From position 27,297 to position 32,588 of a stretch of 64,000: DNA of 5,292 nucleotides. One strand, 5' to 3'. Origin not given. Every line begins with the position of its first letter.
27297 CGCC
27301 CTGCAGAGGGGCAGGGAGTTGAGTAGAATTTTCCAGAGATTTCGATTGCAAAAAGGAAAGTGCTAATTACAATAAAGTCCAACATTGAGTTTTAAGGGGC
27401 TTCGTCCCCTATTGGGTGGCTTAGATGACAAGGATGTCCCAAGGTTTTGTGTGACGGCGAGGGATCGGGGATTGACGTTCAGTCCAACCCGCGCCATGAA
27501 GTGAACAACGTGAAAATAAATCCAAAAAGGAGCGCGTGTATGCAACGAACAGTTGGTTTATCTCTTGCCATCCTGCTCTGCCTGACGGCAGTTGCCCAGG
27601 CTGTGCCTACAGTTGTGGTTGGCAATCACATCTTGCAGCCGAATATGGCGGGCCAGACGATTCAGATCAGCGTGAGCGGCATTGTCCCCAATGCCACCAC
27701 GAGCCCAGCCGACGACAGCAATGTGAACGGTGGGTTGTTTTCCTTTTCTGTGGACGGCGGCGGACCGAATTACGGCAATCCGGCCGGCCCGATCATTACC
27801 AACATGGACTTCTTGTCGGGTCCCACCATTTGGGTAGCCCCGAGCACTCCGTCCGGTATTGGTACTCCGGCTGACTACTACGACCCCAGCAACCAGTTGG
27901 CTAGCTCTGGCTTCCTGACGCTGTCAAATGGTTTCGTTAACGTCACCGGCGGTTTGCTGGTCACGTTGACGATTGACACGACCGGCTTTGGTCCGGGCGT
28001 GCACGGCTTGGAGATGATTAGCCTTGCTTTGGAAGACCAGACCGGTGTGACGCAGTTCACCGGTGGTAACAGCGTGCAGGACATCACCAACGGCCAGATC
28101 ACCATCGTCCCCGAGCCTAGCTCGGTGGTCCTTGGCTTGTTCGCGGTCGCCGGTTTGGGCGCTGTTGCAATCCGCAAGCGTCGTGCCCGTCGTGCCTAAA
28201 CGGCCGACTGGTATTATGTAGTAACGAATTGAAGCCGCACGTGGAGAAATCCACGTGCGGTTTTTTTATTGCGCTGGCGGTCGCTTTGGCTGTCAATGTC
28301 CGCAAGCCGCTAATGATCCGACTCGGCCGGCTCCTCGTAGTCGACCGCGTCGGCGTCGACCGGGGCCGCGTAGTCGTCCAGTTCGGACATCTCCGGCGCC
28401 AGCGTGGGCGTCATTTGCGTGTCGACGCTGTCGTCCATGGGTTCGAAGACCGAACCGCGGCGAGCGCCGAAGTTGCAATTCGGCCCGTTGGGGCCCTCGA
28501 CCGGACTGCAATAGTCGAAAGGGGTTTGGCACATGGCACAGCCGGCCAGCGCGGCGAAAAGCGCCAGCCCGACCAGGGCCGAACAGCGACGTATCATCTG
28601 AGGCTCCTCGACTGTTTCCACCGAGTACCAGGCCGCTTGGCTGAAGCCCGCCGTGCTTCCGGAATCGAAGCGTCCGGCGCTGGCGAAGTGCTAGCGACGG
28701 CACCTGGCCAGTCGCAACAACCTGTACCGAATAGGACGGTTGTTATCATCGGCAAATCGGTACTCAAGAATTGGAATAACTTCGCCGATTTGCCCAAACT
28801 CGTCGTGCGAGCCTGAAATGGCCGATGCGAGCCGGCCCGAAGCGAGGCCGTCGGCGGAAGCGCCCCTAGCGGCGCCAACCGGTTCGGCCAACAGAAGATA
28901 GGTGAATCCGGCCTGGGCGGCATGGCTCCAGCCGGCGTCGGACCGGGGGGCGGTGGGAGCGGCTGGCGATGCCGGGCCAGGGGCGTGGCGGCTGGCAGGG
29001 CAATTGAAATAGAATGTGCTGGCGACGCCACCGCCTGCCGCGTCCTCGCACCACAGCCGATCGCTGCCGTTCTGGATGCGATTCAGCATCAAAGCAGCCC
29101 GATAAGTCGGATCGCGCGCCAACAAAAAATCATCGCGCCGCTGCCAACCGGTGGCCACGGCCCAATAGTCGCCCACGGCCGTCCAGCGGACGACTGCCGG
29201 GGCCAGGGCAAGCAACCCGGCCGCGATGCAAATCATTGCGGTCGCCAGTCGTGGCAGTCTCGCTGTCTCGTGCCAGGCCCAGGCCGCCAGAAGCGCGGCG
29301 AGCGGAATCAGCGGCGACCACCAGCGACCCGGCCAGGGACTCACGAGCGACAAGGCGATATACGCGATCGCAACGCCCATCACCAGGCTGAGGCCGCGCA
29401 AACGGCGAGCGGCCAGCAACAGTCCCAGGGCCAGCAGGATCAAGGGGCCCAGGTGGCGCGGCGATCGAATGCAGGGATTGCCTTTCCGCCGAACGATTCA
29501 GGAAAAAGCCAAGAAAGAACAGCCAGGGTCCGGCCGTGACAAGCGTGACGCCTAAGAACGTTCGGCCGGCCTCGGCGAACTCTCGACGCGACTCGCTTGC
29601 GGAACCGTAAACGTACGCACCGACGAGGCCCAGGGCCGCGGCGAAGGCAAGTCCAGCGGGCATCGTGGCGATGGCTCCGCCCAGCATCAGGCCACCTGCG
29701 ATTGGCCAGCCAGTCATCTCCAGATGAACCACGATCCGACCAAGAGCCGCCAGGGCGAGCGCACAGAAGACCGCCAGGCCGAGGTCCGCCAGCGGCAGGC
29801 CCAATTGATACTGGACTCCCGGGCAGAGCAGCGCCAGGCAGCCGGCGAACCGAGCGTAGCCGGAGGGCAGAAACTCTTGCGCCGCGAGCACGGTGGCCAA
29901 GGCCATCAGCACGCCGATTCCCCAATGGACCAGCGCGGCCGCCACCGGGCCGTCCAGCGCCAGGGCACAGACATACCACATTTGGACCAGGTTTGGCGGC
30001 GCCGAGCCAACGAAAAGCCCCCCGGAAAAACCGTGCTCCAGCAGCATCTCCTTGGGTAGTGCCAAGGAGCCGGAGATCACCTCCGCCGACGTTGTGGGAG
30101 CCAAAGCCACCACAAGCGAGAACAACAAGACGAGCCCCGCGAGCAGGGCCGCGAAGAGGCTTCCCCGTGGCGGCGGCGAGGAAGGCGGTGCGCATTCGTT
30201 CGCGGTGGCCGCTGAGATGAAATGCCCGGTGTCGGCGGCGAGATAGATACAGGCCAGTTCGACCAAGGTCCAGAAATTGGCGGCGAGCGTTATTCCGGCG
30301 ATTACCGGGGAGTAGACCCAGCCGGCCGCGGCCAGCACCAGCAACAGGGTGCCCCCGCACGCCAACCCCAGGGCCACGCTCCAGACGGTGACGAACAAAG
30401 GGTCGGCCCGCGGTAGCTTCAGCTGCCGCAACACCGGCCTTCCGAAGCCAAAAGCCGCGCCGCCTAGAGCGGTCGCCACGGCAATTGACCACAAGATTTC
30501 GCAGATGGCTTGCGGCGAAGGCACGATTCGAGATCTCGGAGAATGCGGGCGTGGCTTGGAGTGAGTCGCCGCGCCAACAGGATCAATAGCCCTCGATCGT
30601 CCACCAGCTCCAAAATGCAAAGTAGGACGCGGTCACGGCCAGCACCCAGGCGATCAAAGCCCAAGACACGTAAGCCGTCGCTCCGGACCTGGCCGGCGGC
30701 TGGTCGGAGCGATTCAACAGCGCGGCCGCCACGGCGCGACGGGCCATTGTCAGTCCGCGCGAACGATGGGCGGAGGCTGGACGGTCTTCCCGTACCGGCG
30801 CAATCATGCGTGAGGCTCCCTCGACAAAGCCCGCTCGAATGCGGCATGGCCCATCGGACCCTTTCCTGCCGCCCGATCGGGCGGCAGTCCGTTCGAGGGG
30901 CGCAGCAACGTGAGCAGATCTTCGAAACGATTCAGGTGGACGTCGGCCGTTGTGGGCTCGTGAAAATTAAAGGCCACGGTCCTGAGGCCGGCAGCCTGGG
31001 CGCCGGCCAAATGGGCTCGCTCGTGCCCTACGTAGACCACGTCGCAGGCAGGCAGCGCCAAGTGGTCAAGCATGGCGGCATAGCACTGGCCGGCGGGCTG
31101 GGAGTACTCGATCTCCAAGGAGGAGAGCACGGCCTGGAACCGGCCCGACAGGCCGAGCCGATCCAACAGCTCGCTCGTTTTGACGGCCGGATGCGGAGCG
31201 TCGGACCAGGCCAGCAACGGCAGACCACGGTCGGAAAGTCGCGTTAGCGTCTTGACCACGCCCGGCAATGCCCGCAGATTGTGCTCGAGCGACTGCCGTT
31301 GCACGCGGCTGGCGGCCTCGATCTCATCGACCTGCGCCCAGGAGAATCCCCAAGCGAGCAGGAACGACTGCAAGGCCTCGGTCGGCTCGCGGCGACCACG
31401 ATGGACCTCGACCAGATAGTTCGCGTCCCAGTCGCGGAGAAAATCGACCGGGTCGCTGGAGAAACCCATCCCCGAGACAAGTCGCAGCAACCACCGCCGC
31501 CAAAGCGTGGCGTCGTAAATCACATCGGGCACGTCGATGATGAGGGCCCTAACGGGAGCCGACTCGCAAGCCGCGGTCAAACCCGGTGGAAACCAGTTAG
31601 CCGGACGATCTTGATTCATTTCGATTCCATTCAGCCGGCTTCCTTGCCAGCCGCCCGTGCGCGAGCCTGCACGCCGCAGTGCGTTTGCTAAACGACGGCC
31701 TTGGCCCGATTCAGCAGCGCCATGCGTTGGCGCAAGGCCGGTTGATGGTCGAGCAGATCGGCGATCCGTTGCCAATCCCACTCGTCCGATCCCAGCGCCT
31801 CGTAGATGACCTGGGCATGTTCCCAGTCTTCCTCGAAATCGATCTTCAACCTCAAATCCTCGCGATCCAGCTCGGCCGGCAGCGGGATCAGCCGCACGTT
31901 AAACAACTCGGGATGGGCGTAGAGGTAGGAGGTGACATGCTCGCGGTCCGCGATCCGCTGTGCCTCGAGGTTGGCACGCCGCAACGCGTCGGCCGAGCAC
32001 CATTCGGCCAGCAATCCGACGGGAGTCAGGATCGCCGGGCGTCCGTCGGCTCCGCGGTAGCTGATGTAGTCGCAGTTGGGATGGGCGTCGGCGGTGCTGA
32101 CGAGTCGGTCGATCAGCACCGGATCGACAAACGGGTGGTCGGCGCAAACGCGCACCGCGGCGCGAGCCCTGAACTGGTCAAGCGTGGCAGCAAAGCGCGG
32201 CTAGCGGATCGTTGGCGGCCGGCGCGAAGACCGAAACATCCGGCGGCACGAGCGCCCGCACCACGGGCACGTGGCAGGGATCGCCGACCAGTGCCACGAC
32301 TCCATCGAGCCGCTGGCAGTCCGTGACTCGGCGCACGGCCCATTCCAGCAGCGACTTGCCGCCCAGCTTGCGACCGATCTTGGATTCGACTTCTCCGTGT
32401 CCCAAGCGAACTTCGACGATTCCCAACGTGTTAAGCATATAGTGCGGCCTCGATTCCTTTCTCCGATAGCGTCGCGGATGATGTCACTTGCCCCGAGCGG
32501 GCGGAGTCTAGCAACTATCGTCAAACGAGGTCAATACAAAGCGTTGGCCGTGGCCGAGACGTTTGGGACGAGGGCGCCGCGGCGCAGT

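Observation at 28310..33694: Uncharacterised envelope-glycoconjugate cluster next to the surface-protein genes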

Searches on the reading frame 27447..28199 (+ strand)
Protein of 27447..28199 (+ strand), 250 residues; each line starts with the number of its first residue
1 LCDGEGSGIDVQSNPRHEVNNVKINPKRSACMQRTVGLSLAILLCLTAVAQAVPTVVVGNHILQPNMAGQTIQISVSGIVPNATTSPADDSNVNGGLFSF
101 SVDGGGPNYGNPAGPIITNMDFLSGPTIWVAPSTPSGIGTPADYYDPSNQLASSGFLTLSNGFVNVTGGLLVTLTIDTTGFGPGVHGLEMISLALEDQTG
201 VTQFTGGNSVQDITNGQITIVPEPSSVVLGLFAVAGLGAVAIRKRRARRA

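Call 78: search_protein_families(library=pfam, max_evalue=0.01, proteins=[window:27447-28199:+])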
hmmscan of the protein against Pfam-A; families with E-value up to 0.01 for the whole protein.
window:27447-28199:+ (250 aa): 1 family
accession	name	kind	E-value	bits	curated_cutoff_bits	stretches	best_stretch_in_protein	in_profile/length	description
PF07589.16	PEP-CTERM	-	1.2e-05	25.6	20.7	1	221-246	2-24/24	PEP-CTERM motif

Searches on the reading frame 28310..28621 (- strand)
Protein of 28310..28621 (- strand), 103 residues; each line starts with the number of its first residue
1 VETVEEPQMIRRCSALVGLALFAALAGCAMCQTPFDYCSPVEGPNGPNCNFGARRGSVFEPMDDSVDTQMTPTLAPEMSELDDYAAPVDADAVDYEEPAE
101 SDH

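Call 3: search_protein_families(library=pfam, max_evalue=0.1, proteins=[window:28310-28621:-])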
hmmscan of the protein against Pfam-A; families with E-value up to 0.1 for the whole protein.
window:28310-28621:- (103 aa): 0 families

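Call 4: search_protein_families(library=ncbifam, max_evalue=0.1, proteins=[window:28310-28621:-])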
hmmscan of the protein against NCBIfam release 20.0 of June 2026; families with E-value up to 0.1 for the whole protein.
window:28310-28621:- (103 aa): 0 families

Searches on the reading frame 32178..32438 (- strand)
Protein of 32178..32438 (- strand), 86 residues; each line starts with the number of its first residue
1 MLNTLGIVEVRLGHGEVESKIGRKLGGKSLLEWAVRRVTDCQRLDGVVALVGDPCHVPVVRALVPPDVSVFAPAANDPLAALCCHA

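Call 3: search_protein_families(library=pfam, max_evalue=0.1, proteins=[window:32178-32438:-])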
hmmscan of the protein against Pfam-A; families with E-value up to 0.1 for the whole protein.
window:32178-32438:- (86 aa): 2 families
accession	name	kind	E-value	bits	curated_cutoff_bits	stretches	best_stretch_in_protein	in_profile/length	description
PF12804.13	NTP_transf_3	-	0.027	15.1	27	1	19-84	15-78/160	MobA-like NTP transferase domain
PF02348.25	CTP_transf_3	-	0.039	14.2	22.6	1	6-48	2-44/217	Cytidylyltransferase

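Call 4: search_protein_families(library=ncbifam, max_evalue=0.1, proteins=[window:32178-32438:-])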
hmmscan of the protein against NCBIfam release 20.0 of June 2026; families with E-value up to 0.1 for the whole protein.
window:32178-32438:- (86 aa): 0 families
